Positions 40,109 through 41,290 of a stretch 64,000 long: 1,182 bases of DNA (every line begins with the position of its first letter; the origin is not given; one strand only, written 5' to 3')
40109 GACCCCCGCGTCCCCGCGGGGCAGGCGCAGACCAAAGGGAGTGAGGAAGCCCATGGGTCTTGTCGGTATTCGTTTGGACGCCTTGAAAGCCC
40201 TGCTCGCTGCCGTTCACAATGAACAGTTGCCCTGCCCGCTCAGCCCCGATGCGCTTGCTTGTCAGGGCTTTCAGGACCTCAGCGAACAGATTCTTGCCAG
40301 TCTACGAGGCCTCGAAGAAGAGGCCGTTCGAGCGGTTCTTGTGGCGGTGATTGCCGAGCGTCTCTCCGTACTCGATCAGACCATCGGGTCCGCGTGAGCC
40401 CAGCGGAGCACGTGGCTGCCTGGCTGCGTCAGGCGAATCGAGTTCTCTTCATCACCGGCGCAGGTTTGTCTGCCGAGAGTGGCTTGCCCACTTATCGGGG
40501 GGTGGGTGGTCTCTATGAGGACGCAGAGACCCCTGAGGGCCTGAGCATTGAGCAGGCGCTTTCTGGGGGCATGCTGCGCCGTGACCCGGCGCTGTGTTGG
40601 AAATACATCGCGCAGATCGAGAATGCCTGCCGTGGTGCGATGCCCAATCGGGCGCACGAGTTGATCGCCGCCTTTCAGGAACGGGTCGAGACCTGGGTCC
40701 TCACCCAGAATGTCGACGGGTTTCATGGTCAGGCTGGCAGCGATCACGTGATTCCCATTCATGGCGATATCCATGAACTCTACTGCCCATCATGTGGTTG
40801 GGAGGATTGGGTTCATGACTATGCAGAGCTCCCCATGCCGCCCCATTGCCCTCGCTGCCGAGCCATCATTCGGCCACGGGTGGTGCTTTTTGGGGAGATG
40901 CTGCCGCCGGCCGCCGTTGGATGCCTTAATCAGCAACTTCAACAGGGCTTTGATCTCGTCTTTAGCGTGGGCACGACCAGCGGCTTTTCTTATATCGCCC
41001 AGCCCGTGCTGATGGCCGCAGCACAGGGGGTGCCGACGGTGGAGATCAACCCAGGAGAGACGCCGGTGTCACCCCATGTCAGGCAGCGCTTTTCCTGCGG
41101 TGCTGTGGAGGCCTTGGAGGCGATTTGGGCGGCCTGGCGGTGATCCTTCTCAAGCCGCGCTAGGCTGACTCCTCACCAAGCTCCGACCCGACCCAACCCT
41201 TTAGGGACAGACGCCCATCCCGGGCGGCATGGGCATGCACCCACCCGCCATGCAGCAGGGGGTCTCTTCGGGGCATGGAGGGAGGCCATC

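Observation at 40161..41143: Small 79-aa ORF translationally coupled (GTGA overlap) to a CobB-like sirtuin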

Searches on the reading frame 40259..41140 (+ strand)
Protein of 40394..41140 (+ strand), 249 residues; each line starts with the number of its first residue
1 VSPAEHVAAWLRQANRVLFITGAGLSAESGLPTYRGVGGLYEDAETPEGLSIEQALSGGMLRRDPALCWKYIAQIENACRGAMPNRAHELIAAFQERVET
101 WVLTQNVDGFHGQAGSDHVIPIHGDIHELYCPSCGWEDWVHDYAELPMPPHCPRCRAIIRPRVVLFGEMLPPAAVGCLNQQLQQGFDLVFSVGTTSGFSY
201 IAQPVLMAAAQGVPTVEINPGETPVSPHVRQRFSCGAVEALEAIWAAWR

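Call 3: search_protein_families(library=pfam, proteins=[window:40394-41140:+, window:40259-41140:+], max_evalue=0.1)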
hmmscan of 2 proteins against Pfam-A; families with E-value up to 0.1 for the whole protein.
window:40394-41140:+ (249 aa): 2 families
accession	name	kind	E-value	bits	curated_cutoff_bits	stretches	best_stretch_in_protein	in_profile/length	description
PF02146.23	SIR2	-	2.9e-36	125.6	24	1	22-195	1-175/180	Sir2 family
PF25206.1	DUF7836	-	0.087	13.1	26.7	0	128-157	7-38/59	Domain of unknown function (DUF7836)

window:40259-41140:+ (294 aa): 2 families
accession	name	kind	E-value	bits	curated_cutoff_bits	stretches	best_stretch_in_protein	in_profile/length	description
PF02146.23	SIR2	-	4.5e-36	124.9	24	1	67-240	1-175/180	Sir2 family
PF25206.1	DUF7836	-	0.071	13.4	26.7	0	173-202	7-38/59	Domain of unknown function (DUF7836)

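Call 6: search_protein_families(library=ncbifam, proteins=[window:40394-41140:+], max_evalue=0.1)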
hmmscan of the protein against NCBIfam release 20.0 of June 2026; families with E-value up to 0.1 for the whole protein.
window:40394-41140:+ (249 aa): 7 families
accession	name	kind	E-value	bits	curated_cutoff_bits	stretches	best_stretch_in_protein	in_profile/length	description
NF001753.0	PRK00481.1-3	subfamily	1.7e-76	256.6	243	1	4-247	3-246/252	NAD-dependent protein deacylase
NF040867.1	prot_deacyl_CobB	equivalog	1.2e-47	162.2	320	1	6-245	2-239/242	NAD-dependent protein deacetylase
NF001752.0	PRK00481.1-1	equivalog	3.7e-41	141.3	221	1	5-225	5-220/242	NAD-dependent protein deacylase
NF001754.0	PRK00481.1-4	equivalog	2e-37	128.6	252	1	3-224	4-220/244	NAD-dependent protein deacylase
NF003738.0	PRK05333.1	equivalog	2.1e-31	108.9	305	2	7-137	19-144/295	NAD-dependent protein deacetylase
NF010736.0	PRK14138.1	equivalog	3.3e-31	108.4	395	1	10-239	7-232/244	NAD-dependent deacetylase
NF001755.0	PRK00481.1-5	equivalog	1.4e-25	89.8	318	1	13-227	39-248/278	Sir2 family NAD+-dependent deacetylase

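Call 7: search_protein_families(library=padloc, proteins=[window:40394-41140:+], max_evalue=0.1)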
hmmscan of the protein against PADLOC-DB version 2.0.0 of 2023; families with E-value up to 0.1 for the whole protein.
window:40394-41140:+ (249 aa): 0 families

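Call 41: search_solved_structures(query=window:40394-41140:+, max_evalue=1e-20, show_alignments=1)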
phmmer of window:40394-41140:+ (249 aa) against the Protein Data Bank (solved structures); distinct sequences matched with E-value up to 1e-20: 34.
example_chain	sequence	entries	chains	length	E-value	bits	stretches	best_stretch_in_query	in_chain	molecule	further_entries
1m2n_A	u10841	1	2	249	1.7e-38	135.6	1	12-230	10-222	Silent Information Regulator 2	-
4twi_A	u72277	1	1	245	2.8e-38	134.9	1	12-230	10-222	NAD-dependent protein deacylase 1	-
1m2g_A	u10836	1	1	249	3e-38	134.8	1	12-230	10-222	Silent Information Regulator 2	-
1ici_A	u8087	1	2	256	3.1e-38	134.8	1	12-230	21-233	TRANSCRIPTIONAL REGULATORY PROTEIN, SIR2 FAMILY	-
1m2h_A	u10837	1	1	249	7.9e-38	133.4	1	12-230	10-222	Silent Information Regulator 2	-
1m2j_A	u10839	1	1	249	2.8e-37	131.6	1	12-230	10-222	Silent Information Regulator 2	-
1m2k_A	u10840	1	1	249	4e-37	131.1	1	12-230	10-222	Silent Information Regulator 2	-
6enx_A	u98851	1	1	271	8.5e-31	110.4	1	12-236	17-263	NAD-dependent protein deacylase sirtuin-5, mitochondrial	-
6eo0_A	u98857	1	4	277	9.3e-31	110.3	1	12-236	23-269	NAD-dependent protein deacylase sirtuin-5, mitochondrial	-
6fky_A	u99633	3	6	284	1.1e-30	110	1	12-137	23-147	NAD-dependent protein deacylase sirtuin-5, mitochondrial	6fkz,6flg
4utn_A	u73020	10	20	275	1.2e-30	109.9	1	13-236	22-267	NAD-DEPENDENT PROTEIN DEACYLASE SIRTUIN-5, MITOCHONDRIAL | SIRTUIN 5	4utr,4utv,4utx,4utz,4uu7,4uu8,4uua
1ma3_A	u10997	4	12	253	1.1e-26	96.9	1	10-225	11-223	Transcriptional regulatory protein, Sir2 family | NAD-dependent deacetylase 2 | NAD-dependent protein deacylase 2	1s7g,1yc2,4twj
4g1c_A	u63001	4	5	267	4.7e-26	94.8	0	11-136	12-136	NAD-dependent protein deacylase sirtuin-5, mitochondrial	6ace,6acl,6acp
9v0h_A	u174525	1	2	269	4.8e-26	94.8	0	11-136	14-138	NAD-dependent protein deacylase sirtuin-5, mitochondrial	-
6aco_A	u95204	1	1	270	4.9e-26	94.8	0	11-136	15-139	NAD-dependent protein deacylase sirtuin-5, mitochondrial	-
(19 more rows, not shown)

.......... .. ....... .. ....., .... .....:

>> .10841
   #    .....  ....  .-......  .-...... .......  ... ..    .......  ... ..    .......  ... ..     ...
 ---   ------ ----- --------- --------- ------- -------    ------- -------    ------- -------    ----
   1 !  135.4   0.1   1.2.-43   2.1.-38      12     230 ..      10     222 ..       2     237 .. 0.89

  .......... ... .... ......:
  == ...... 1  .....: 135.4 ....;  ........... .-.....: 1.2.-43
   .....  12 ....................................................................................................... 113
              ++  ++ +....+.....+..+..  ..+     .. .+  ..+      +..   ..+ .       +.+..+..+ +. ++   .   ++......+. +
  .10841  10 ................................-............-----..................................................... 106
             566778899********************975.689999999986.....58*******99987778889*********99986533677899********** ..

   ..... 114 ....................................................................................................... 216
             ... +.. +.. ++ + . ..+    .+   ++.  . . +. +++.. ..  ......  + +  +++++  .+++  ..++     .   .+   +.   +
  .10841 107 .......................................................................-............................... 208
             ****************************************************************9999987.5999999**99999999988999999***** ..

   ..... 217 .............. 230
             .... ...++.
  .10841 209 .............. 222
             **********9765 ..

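Call 44: find_homologous_proteins(query=window:40394-41140:+, max_evalue=1e-40)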
Query seq(249 aa) (249 aa): 5670 proteins with E <= 1e-40 among 8000 candidates; the best 120 are listed.
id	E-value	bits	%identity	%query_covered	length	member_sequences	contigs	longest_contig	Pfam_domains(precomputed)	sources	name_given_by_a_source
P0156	4.8e-161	552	96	100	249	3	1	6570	PF02146.24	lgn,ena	-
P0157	2.3e-142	491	84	100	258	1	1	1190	PF02146.24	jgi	-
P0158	1.2e-138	479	84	100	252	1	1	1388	PF02146.24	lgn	-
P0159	1.0e-136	472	80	100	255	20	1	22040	PF02146.24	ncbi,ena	-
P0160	3.2e-127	441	78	100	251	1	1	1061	PF02146.24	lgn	-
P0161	8.5e-98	345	66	95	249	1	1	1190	PF02146.24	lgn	-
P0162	2.0e-96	340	63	97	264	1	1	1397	PF02146.24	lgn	-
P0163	2.5e-96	340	65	92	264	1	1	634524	PF02146.24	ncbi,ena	-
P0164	4.3e-96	339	62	98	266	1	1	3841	PF02146.24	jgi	jgi:NAD-dependent deacetylase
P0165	1.0e-95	338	65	96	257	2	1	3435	PF02146.24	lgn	-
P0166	1.2e-95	338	65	93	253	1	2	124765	PF02146.24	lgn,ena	-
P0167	1.2e-95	338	63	98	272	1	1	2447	PF02146.24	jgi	jgi:NAD-dependent deacetylase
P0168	2.4e-95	337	63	97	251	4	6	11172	PF02146.24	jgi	-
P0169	9.8e-95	335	62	98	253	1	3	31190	PF02146.24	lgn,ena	-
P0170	2.0e-94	334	64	97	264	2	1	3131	PF02146.24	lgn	-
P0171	2.4e-94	334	60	98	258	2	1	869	PF02146.24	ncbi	-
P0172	6.1e-94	332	63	97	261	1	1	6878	PF02146.24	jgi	jgi:NAD-dependent deacetylase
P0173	9.5e-94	332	61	96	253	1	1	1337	PF02146.24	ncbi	-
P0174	1.0e-93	331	62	94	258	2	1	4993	PF02146.24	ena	-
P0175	2.2e-93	330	63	97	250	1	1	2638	PF02146.24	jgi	jgi:NAD-dependent deacetylase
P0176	2.6e-93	330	62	97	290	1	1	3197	PF02146.24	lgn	-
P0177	2.7e-93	330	61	98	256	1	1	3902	PF02146.24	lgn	-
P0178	3.5e-93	330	60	98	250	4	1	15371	PF02146.24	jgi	jgi:NAD-dependent deacetylase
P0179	3.8e-93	330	62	98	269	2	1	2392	PF02146.24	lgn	-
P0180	3.9e-93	330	62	97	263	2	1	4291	PF02146.24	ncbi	-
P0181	5.7e-93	329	62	97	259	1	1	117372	PF02146.24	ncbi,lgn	-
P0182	6.4e-93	329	63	96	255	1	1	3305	PF02146.24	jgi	-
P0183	6.4e-93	329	61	94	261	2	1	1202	PF02146.24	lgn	-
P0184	6.7e-93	329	64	94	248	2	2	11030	PF02146.24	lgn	-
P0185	8.4e-93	328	62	97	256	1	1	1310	PF02146.24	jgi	jgi:NAD-dependent deacetylase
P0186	8.6e-93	328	61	98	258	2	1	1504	PF02146.24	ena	-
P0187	1.0e-92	328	59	98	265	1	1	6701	PF02146.24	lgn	-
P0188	1.3e-92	328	63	93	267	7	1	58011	PF02146.24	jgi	-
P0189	1.5e-92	328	61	97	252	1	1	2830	PF02146.24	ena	-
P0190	1.6e-92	328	63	89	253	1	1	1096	PF02146.24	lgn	-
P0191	1.6e-92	328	63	96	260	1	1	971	PF02146.24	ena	-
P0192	1.8e-92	327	61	94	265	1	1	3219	PF02146.24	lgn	-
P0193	1.8e-92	327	63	96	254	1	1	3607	PF02146.24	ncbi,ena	-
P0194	1.9e-92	327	61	96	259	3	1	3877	PF02146.24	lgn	-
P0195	1.9e-92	327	62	97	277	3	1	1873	PF02146.24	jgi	-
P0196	2.3e-92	327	62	97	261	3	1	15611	PF02146.24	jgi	jgi:NAD-dependent deacetylase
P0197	2.4e-92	327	64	95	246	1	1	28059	PF02146.24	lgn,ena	-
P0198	2.8e-92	327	60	98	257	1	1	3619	PF02146.24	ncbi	-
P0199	3.0e-92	327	62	98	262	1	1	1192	PF02146.24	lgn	-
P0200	3.1e-92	327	62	97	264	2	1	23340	PF02146.24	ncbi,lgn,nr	ncbi:MAG: NAD-dependent protein deacylase [Planctomycetes bacterium]|nr:NAD-dependent protein deacyl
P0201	3.7e-92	326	62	94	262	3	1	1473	PF02146.24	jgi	jgi:NAD-dependent deacetylase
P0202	3.7e-92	326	62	92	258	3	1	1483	PF02146.24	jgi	jgi:NAD-dependent deacetylase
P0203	3.7e-92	326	62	92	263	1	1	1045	PF02146.24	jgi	jgi:NAD-dependent deacetylase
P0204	4.5e-92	326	62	92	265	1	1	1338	PF02146.24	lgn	-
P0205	5.1e-92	326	61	98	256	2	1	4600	PF02146.24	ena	-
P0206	5.5e-92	326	61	98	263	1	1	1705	PF02146.24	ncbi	ncbi:MAG: NAD-dependent protein deacylase [Myxococcota bacterium]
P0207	5.6e-92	326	62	96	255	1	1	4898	PF02146.24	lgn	-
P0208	5.9e-92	326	62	99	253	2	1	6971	PF02146.24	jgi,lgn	-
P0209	6.3e-92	326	60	93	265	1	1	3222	PF02146.24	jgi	jgi:NAD-dependent protein deacetylase/lipoamidase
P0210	8.7e-92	325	62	95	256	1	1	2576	PF02146.24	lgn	-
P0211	9.3e-92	325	62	97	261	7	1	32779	PF02146.24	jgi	jgi:NAD-dependent protein deacetylase/lipoamidase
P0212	1.1e-91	325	60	97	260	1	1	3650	PF02146.24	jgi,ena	jgi:NAD-dependent deacetylase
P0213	1.2e-91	325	63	98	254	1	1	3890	PF02146.24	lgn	-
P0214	1.3e-91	325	62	98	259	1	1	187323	PF02146.24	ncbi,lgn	-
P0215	1.4e-91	325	61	93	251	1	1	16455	PF02146.24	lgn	-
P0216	1.4e-91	324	64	96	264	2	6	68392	PF02146.24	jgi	jgi:NAD-dependent deacetylase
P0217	1.5e-91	324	61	97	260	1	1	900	PF02146.24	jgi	jgi:NAD-dependent deacetylase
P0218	1.5e-91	324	61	96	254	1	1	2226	PF02146.24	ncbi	-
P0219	1.7e-91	324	60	97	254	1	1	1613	PF02146.24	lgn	-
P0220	1.7e-91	324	61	98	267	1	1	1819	PF02146.24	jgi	jgi:NAD-dependent deacetylase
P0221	1.7e-91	324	61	98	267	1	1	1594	PF02146.24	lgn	-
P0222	1.8e-91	324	61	98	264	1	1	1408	PF02146.24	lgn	-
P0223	2.7e-91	324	63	97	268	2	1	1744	PF02146.24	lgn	-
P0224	2.9e-91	323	63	92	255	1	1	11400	PF02146.24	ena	-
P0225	2.9e-91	323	63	96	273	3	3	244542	PF02146.24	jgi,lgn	-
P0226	3.3e-91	323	61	97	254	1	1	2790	PF02146.24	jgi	jgi:NAD-dependent deacetylase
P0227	3.4e-91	323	61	98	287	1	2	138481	PF02146.24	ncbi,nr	ncbi:MAG: NAD-dependent protein deacylase [Myxococcota bacterium]|nr:NAD-dependent protein deacylase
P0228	4.1e-91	323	62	97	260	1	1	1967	PF02146.24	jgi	jgi:NAD-dependent deacetylase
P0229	4.2e-91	323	60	98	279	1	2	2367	PF02146.24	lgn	-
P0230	4.2e-91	323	64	96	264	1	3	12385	PF02146.24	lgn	-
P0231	4.6e-91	323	61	96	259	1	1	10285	PF02146.24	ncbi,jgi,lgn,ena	-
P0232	5.4e-91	323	62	97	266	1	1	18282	PF02146.24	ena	-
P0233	5.4e-91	323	58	100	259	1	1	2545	PF02146.24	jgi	-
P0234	6.6e-91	322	60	93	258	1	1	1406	PF02146.24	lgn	-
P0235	7.0e-91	322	60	96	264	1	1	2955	PF02146.24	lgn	-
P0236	7.1e-91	322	62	94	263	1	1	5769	PF02146.24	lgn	-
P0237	7.2e-91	322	64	92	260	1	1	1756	PF02146.24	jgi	jgi:NAD-dependent deacetylase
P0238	7.6e-91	322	61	97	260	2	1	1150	PF02146.24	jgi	jgi:NAD-dependent deacetylase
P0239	7.8e-91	322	63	93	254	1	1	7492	PF02146.24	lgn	-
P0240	8.8e-91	322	60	97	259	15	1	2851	PF02146.24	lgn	-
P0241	9.0e-91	322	60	97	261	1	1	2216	PF02146.24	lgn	-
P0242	9.6e-91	322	60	94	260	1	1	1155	PF02146.24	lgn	-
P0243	1.0e-90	322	61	97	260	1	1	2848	PF02146.24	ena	-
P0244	1.1e-90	322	61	95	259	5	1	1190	PF02146.24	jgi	jgi:NAD-dependent deacetylase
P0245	1.1e-90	322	59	98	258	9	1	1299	PF02146.24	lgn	-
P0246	1.2e-90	321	64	96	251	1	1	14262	PF02146.24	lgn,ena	-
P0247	1.2e-90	321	57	98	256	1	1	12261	PF02146.24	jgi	jgi:NAD-dependent protein deacetylase/lipoamidase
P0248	1.2e-90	321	62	97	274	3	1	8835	PF02146.24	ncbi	-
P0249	1.2e-90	321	60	96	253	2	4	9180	PF02146.24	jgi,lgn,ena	jgi:NAD-dependent deacetylase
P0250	1.2e-90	321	66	88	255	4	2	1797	PF02146.24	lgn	-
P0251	1.4e-90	321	61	97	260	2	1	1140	PF02146.24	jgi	jgi:NAD-dependent deacetylase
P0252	1.4e-90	321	61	98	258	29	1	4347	PF02146.24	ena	-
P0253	1.5e-90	321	59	97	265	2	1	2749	PF02146.24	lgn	-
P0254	1.5e-90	321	61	98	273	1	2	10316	PF02146.24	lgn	-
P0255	1.5e-90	321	61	97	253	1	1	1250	PF02146.24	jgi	jgi:NAD-dependent deacetylase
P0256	1.6e-90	321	60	96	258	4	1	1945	PF02146.24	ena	-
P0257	1.6e-90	321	59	98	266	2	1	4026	PF02146.24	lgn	-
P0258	1.7e-90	321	61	99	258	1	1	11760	PF02146.24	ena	-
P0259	1.7e-90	321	63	96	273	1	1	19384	PF02146.24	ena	-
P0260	1.8e-90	321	60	97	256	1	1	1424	PF02146.24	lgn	-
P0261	1.8e-90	321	60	98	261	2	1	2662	PF02146.24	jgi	jgi:NAD-dependent deacetylase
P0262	1.9e-90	321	61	98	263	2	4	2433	PF02146.24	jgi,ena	-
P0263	1.9e-90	321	61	97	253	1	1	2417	PF02146.24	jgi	jgi:NAD-dependent deacetylase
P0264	1.9e-90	321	62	98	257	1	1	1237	PF02146.24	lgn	-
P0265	2.2e-90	321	60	97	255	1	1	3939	PF02146.24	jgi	jgi:NAD-dependent deacetylase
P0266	2.3e-90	321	61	98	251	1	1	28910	PF02146.24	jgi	jgi:NAD-dependent deacetylase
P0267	2.3e-90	321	63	96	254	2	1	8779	PF02146.24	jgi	-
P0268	2.4e-90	320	62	97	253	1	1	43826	PF02146.24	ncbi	-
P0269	2.6e-90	320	61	98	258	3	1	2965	PF02146.24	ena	-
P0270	2.8e-90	320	62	97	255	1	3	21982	PF02146.24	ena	-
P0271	2.9e-90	320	60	97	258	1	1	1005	PF02146.24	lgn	-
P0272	3.0e-90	320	56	98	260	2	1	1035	PF02146.24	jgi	-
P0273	3.6e-90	320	61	98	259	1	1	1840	PF02146.24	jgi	jgi:NAD-dependent deacetylase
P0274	3.7e-90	320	61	94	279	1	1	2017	PF02146.24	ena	-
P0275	3.7e-90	320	58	100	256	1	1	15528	PF02146.24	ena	-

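Call 45: find_encoding_contigs(protein=P0163, flank=4000, max_places=2)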
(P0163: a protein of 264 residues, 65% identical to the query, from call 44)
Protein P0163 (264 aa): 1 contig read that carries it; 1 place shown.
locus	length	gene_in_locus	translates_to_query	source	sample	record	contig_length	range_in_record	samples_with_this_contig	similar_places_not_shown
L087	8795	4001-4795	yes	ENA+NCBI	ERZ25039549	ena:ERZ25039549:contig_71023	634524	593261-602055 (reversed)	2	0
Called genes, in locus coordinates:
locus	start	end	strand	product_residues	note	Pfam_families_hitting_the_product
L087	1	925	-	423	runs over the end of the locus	PF17874:TPR_MalT (faint), PF13374:TPR_10 (faint), PF13424:TPR_12 (weak)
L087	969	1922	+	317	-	-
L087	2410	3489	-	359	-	PF12625:Arabinose_bd, PF00165:HTH_AraC (faint), PF12833:HTH_18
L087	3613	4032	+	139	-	-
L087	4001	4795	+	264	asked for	PF02146:SIR2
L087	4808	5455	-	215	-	PF01625:PMSR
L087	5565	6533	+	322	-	-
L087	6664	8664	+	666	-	PF13699:eCIS_core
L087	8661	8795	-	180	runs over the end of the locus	-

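Call 46: find_encoding_contigs(protein=P0227, flank=4000, max_places=2)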
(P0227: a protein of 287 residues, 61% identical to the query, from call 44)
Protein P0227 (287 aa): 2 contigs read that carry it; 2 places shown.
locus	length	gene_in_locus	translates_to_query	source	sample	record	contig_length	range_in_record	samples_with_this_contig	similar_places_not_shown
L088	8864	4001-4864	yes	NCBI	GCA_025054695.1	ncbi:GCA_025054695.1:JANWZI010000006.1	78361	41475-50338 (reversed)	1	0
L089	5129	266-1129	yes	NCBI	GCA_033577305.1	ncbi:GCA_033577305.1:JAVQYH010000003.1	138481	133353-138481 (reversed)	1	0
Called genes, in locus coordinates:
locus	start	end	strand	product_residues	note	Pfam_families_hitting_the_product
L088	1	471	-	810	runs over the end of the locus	PF02190:LON_substr_bdg, PF00004:AAA, PF07728:AAA_5, PF22667:Lon_lid, PF05362:Lon_C, PF13541:ChlI (weak)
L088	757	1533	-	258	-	PF13641:Glyco_tranf_2_3, PF00535:Glycos_transf_2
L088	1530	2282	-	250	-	PF08241:Methyltransf_11 (faint), PF08242:Methyltransf_12 (faint), PF13489:Methyltransf_23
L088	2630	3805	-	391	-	-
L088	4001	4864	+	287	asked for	PF02146:SIR2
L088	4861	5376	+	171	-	PF01878:EVE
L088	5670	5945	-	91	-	-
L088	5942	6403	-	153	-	PF01668:SmpB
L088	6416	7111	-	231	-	-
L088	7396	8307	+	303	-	-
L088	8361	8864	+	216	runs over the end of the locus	PF00578:AhpC-TSA, PF08534:Redoxin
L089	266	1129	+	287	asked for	PF02146:SIR2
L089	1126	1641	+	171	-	PF01878:EVE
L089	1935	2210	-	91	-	-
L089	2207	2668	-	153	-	PF01668:SmpB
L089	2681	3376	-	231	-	-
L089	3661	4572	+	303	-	-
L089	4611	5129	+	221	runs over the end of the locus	PF00578:AhpC-TSA, PF08534:Redoxin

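Call 47: find_encoding_contigs(protein=P0156, flank=6000, max_places=2)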
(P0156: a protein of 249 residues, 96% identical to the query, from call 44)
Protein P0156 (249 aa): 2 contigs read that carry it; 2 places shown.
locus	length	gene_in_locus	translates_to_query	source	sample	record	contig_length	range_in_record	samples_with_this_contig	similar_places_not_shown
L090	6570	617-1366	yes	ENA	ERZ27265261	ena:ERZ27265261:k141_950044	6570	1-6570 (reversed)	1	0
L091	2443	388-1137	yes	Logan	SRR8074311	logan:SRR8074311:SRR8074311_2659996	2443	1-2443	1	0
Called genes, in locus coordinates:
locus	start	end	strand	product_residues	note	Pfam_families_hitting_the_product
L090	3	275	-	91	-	?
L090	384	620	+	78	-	-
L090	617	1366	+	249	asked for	PF02146:SIR2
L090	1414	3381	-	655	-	-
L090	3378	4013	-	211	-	-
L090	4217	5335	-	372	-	PF13483:Lactamase_B_3, PF12706:Lactamase_B_2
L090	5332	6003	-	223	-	PF00588:SpoU_methylase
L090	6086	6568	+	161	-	?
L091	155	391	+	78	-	-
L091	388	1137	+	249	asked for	PF02146:SIR2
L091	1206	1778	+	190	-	-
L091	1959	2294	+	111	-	-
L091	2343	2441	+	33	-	?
